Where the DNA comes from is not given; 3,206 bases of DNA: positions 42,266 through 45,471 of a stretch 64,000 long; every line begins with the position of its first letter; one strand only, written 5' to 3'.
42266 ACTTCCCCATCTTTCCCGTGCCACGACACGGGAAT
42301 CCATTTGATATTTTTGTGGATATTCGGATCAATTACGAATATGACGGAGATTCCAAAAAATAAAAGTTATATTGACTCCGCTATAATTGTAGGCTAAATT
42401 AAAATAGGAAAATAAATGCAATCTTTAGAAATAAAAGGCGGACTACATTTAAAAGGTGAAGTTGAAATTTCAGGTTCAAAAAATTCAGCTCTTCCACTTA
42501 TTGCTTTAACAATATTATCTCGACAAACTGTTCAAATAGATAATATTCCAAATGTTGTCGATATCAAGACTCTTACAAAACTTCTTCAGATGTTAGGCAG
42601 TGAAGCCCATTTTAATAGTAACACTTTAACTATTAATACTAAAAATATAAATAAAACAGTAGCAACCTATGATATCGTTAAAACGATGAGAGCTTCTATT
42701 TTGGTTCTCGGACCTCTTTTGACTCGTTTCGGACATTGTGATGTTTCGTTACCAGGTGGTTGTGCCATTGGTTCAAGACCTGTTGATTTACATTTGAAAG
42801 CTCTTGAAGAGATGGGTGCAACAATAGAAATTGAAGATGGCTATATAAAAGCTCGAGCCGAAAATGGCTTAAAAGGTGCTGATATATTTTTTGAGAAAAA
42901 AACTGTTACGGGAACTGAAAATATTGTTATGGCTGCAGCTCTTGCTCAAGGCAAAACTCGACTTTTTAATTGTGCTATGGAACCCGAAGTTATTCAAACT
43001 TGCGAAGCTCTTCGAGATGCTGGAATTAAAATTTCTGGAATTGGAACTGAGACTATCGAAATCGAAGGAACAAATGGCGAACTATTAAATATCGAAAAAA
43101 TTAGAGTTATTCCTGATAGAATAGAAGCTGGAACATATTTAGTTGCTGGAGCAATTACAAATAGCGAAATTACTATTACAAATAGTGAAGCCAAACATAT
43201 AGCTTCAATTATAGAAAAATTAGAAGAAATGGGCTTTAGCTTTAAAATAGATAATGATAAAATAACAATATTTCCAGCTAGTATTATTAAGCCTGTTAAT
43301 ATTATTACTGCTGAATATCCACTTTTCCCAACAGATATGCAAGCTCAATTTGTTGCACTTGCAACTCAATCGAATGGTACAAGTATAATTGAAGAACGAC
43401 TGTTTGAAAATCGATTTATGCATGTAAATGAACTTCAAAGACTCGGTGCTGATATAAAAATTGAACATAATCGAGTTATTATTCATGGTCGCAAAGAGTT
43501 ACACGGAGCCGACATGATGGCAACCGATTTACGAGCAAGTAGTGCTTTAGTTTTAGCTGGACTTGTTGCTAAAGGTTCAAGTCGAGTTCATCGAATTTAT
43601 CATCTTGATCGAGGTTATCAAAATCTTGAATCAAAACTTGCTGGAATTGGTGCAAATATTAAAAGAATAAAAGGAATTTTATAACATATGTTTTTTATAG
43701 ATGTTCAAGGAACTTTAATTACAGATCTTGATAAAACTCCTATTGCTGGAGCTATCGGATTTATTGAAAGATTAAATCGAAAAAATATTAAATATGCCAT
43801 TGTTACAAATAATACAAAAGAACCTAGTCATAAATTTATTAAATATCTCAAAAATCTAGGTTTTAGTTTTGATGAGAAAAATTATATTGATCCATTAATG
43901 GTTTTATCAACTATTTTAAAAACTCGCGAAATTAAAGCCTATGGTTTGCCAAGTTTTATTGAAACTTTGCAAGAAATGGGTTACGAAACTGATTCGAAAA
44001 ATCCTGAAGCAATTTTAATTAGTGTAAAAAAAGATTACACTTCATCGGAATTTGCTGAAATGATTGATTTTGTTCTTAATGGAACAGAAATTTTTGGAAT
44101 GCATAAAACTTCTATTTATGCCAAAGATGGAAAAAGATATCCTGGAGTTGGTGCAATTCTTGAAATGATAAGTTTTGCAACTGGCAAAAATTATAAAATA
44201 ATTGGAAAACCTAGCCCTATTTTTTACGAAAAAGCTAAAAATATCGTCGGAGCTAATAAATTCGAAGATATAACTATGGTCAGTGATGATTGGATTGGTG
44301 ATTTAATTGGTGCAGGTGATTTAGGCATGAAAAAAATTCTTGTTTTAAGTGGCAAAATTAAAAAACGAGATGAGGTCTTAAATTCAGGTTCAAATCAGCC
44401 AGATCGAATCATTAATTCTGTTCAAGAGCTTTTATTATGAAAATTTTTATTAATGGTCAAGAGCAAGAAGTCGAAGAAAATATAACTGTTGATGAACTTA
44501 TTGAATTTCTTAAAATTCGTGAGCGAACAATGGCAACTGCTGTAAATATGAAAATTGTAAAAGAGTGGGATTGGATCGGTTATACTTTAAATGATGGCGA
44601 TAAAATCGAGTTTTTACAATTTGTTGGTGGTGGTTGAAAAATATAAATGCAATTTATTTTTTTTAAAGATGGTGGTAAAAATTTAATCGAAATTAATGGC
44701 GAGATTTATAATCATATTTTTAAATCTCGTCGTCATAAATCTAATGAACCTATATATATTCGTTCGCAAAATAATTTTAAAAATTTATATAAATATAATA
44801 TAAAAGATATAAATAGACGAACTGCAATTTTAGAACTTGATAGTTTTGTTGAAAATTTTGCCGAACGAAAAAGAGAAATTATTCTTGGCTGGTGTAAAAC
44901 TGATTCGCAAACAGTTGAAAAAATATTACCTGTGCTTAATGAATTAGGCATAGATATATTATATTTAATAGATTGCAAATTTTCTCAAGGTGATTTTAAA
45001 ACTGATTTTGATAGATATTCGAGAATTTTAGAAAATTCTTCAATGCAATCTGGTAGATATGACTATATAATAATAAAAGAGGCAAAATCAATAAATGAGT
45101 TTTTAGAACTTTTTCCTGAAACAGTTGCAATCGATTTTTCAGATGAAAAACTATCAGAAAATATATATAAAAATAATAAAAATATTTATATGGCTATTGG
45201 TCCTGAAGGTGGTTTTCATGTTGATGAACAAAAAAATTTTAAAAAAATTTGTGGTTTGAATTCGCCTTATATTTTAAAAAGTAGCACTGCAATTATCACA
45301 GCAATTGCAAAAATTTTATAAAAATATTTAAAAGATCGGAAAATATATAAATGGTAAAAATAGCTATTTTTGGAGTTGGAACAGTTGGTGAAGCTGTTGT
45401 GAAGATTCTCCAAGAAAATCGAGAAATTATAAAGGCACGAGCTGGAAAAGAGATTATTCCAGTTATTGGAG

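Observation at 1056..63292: Octamer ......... is tens-fold over-represented on both strands: candidate DNA-uptake-type genomic word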

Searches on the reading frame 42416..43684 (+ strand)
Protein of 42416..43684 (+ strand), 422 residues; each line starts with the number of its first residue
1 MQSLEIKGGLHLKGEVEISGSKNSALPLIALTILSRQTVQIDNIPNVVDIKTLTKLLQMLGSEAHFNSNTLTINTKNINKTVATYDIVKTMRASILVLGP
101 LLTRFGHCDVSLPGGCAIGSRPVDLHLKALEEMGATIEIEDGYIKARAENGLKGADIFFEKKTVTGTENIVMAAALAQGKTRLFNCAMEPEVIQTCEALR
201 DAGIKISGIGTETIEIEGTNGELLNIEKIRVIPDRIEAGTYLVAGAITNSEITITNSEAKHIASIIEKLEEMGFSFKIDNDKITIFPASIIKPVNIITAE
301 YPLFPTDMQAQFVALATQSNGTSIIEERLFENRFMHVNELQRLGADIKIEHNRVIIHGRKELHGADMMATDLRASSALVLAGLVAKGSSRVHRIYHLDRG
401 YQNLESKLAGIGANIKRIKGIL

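Call 21: search_protein_families(library=pfam, proteins=[window:42416-43684:+], max_evalue=0.0001)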
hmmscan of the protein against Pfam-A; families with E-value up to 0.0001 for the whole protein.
window:42416-43684:+ (422 aa): 1 family
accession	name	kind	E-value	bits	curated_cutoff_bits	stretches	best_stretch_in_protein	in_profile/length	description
PF00275.25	EPSP_synthase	-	3.3e-100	336.2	22.8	1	8-408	3-417/417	EPSP synthase (3-phosphoshikimate 1-carboxyvinyltransferase)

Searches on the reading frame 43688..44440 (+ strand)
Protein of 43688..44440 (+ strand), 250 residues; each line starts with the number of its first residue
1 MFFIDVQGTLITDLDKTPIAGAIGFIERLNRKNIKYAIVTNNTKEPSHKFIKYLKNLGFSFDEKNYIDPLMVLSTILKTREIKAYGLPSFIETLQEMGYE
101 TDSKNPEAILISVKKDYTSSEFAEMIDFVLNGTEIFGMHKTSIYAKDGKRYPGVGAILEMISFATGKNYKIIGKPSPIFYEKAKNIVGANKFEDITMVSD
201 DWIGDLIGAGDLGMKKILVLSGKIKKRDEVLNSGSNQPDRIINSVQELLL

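Call 21: search_protein_families(library=pfam, proteins=[window:43688-44440:+], max_evalue=0.0001)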
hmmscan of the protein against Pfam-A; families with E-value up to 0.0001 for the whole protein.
window:43688-44440:+ (250 aa): 4 families
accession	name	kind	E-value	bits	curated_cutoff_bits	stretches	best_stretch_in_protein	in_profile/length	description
PF13344.12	Hydrolase_6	-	7.7e-17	61.6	27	1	2-100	1-101/101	Haloacid dehalogenase-like hydrolase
PF13242.12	Hydrolase_like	-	7.6e-13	48.6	22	1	172-248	2-75/75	HAD-hyrolase-like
PF00702.32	Hydrolase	-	1.2e-06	29.6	26.4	0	162-211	142-189/191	haloacid dehalogenase-like hydrolase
PF13419.12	HAD_2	-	3.8e-06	27.6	23.8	0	17-55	79-117/178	Haloacid dehalogenase-like hydrolase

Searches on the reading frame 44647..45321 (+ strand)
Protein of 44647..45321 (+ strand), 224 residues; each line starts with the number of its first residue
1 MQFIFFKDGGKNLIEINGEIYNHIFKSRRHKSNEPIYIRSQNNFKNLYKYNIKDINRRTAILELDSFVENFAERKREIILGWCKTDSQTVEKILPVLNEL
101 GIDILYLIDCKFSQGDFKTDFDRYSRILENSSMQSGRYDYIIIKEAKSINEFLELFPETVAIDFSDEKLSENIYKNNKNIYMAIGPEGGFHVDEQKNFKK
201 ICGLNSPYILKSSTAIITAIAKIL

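Call 21: search_protein_families(library=pfam, proteins=[window:44647-45321:+], max_evalue=0.0001)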
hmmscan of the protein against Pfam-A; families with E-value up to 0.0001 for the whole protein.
window:44647-45321:+ (224 aa): 1 family
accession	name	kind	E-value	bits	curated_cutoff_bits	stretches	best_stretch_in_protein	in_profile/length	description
PF04452.19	Methyltrans_RNA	-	3.1e-20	72.8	23.9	1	75-223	4-164/165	RNA methyltransferase domain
